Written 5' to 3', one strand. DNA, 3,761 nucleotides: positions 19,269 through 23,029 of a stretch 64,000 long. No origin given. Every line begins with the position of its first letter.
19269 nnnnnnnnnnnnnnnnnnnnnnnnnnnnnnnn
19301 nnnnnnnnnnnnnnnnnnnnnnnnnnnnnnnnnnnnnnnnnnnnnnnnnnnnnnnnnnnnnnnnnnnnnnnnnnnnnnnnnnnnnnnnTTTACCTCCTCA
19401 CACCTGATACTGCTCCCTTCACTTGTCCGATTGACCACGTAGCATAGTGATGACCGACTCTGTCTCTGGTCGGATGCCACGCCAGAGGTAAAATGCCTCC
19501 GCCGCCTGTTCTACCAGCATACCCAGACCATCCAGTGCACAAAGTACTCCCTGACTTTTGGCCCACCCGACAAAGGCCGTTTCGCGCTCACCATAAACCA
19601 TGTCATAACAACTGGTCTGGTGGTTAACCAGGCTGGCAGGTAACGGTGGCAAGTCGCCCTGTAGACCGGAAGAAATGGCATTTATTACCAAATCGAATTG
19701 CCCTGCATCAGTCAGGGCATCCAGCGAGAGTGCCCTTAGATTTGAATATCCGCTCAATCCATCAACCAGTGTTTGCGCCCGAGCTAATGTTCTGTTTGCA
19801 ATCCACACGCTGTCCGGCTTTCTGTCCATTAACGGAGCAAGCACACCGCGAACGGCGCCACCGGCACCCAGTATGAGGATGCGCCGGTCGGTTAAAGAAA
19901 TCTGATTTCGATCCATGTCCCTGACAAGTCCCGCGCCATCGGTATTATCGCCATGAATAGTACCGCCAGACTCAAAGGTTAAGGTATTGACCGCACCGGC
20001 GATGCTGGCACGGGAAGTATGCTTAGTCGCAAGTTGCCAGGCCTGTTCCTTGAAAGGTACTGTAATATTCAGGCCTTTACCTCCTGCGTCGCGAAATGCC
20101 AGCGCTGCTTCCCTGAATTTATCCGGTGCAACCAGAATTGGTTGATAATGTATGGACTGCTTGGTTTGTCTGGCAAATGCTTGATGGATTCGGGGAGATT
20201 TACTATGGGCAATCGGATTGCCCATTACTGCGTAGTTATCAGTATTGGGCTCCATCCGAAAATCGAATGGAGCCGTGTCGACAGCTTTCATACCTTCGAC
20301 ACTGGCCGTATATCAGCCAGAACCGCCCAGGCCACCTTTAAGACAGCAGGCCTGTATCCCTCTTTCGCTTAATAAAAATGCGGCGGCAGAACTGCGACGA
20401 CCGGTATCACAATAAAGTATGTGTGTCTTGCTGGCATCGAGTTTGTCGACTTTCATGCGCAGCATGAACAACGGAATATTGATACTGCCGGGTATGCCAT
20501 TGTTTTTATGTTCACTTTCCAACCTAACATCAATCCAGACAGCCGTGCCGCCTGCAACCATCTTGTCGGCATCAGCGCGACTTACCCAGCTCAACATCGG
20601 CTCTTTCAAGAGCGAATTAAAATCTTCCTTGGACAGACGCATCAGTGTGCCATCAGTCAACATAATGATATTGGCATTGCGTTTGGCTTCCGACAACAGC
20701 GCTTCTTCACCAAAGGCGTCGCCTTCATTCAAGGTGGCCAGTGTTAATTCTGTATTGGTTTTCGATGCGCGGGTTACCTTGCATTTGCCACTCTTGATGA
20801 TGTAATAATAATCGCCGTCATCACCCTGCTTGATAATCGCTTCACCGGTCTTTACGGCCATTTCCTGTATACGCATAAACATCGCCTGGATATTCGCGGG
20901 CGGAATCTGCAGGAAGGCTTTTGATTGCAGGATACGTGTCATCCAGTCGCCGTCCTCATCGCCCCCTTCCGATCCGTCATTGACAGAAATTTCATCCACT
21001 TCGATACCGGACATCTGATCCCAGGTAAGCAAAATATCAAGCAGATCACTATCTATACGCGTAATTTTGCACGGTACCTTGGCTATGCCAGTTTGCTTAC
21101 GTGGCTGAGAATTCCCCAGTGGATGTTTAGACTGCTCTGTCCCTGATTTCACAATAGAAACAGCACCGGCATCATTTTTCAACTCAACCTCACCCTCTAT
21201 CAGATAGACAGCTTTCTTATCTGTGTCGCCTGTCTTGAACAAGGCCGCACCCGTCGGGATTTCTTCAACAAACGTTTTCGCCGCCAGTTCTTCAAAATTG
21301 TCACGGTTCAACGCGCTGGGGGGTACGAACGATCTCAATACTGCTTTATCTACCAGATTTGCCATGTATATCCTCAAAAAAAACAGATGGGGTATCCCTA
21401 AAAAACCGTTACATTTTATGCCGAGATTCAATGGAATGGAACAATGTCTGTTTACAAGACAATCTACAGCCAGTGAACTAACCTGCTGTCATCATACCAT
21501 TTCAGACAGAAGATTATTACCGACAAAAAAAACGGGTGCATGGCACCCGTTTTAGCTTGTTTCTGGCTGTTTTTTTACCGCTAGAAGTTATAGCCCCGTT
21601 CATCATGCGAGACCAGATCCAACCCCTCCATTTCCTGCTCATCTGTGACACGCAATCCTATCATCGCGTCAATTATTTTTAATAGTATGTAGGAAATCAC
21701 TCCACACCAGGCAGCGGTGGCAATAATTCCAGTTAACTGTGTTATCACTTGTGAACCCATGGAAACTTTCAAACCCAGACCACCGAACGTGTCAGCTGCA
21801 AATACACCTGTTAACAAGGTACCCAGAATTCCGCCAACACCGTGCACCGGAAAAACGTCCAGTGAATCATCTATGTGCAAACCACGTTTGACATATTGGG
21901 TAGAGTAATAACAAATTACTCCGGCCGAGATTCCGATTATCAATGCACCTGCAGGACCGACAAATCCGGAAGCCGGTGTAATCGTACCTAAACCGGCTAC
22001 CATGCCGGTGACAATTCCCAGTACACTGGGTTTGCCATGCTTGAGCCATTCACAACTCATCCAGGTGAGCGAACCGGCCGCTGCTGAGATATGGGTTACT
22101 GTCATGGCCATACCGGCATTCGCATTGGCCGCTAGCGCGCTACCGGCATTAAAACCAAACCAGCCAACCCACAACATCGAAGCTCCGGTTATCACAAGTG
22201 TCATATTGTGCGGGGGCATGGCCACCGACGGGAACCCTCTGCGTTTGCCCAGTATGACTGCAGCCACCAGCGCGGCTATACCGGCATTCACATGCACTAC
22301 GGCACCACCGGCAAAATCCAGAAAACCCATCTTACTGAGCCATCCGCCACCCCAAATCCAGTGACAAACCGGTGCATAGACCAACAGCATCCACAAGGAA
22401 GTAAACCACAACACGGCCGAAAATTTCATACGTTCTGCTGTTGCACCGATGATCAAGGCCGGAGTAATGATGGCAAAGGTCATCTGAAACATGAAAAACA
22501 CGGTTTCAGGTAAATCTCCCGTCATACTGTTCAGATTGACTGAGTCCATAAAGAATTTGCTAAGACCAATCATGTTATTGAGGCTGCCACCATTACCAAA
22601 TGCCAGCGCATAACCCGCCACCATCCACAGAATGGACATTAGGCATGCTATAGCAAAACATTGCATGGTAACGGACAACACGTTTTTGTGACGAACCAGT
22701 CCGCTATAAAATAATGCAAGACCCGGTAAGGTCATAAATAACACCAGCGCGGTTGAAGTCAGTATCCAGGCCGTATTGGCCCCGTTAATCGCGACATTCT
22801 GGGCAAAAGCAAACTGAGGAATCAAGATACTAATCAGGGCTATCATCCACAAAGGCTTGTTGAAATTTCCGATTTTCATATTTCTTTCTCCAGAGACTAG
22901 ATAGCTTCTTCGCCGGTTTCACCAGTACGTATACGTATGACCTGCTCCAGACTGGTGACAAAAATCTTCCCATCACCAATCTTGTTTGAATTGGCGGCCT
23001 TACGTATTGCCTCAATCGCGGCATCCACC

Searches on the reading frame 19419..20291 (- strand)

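Call 32: search_protein_families(library=ncbifam, proteins=[window:19419-20291:-], max_evalue=1e-8)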
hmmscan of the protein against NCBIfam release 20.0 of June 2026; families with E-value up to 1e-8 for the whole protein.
window:19419-20291:- (290 aa): 17 families
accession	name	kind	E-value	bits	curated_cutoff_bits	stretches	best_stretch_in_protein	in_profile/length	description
NF001310.0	PRK00258.1-2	equivalog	5.4e-112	373.5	221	1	17-287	2-275/279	shikimate dehydrogenase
TIGR00507.1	aroE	equivalog_domain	5.1e-80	268.5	200.2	1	19-285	2-266/270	shikimate dehydrogenase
NF001312.0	PRK00258.1-4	equivalog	2.8e-56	190.9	295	1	17-279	9-272/285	shikimate dehydrogenase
NF001319.0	PRK00258.3-3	equivalog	1.2e-44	152.4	252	1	16-280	5-266/279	shikimate dehydrogenase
NF001316.0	PRK00258.2-5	equivalog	6e-44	150.3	247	1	19-283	3-256/263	shikimate dehydrogenase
NF001314.0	PRK00258.2-2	equivalog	3.1e-42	144.6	248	1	16-274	6-273/290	shikimate dehydrogenase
NF001315.0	PRK00258.2-4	equivalog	1.6e-38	132.5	413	1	17-284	7-279/284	shikimate dehydrogenase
NF009201.0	PRK12549.1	subfamily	9.2e-35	120.2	235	1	20-284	10-280/286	shikimate dehydrogenase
NF001311.0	PRK00258.1-3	equivalog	1.3e-33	116.4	235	1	19-276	7-260/279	shikimate dehydrogenase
NF001322.0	PRK00258.3-6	equivalog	1.4e-30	106.5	285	1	21-276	9-255/272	shikimate dehydrogenase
NF006802.0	PRK09310.1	equivalog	3.7e-28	98.6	598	1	16-270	214-453/477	bifunctional 3-dehydroquinate dehydratase/shikimate dehydrogenase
NF009200.0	PRK12548.1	subfamily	1.4e-26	93.5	432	1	13-148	5-139/289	shikimate dehydrogenase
NF001313.0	PRK00258.2-1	equivalog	2.3e-26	93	431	1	17-274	9-276/290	shikimate dehydrogenase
TIGR01809.1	Shik-DH-AROM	equivalog_domain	2.4e-26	92.5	196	1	19-279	7-277/282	shikimate dehydrogenase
NF010631.0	PRK14027.1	equivalog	1e-18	67.7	515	1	22-279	9-275/283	quinate/shikimate dehydrogenase (NAD+)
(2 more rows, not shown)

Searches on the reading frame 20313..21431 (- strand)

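Call 32: search_protein_families(library=ncbifam, proteins=[window:20313-21431:-], max_evalue=1e-8)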
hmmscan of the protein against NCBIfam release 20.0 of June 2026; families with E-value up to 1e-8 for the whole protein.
window:20313-21431:- (372 aa): 4 families
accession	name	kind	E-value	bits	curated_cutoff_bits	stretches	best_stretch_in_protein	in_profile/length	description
NF041163.2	encap_f2b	equivalog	1.2e-12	47.8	400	1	180-277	87-185/450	family 2B encapsulin nanocompartment shell protein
NF058543.1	ActPatMycb56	equivalog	1.2e-11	44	460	1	173-280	4-110/317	acetyltransferase Pat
NF007627.0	PRK10287.1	equivalog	1.5e-09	38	102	1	298-368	22-94/104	thiosulfate sulfurtransferase PspE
NF008732.0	PRK11753.1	equivalog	5.2e-09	35.9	266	0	180-277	15-113/214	cAMP-activated global transcriptional regulator CRP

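Call 40: search_protein_families(library=pfam, proteins=[window:20313-21431:-], max_evalue=0.0001)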
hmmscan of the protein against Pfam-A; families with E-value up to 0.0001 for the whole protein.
window:20313-21431:- (372 aa): 2 families
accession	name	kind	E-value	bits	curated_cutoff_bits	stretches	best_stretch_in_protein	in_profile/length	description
PF00027.35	cNMP_binding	-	7.7e-29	100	27.5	1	192-276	3-87/89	Cyclic nucleotide-binding domain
PF00581.25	Rhodanese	-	1.3e-12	48.5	22.2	1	286-368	3-96/102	Rhodanese-like domain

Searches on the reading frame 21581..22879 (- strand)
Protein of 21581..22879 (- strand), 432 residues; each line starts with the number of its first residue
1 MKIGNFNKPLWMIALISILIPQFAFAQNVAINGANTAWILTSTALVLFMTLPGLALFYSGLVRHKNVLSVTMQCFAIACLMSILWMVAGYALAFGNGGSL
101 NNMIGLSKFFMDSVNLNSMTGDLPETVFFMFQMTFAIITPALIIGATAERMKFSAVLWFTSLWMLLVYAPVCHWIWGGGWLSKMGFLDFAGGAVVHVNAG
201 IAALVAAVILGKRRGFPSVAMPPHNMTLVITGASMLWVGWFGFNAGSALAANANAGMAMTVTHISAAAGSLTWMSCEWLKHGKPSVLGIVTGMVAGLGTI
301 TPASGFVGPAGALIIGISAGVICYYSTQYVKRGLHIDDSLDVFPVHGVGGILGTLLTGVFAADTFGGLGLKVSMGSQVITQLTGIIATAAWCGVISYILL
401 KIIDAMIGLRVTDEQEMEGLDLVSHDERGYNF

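Call 32: search_protein_families(library=ncbifam, proteins=[window:21581-22879:-], max_evalue=1e-8)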
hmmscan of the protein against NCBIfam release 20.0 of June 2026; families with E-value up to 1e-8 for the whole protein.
window:21581-22879:- (432 aa): 3 families
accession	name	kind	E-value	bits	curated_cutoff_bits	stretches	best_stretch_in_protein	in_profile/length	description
TIGR00836.1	amt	subfamily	2.8e-139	464.5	343.3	1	35-430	1-406/406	ammonium transporter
NF007947.0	PRK10666.1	equivalog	3.4e-135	451.3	657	1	17-431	13-427/428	ammonium transporter AmtB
TIGR03644.1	marine_trans_1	hypoth_equivalog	2e-65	221.2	514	1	35-424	4-395/404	probable ammonium transporter, marine subtype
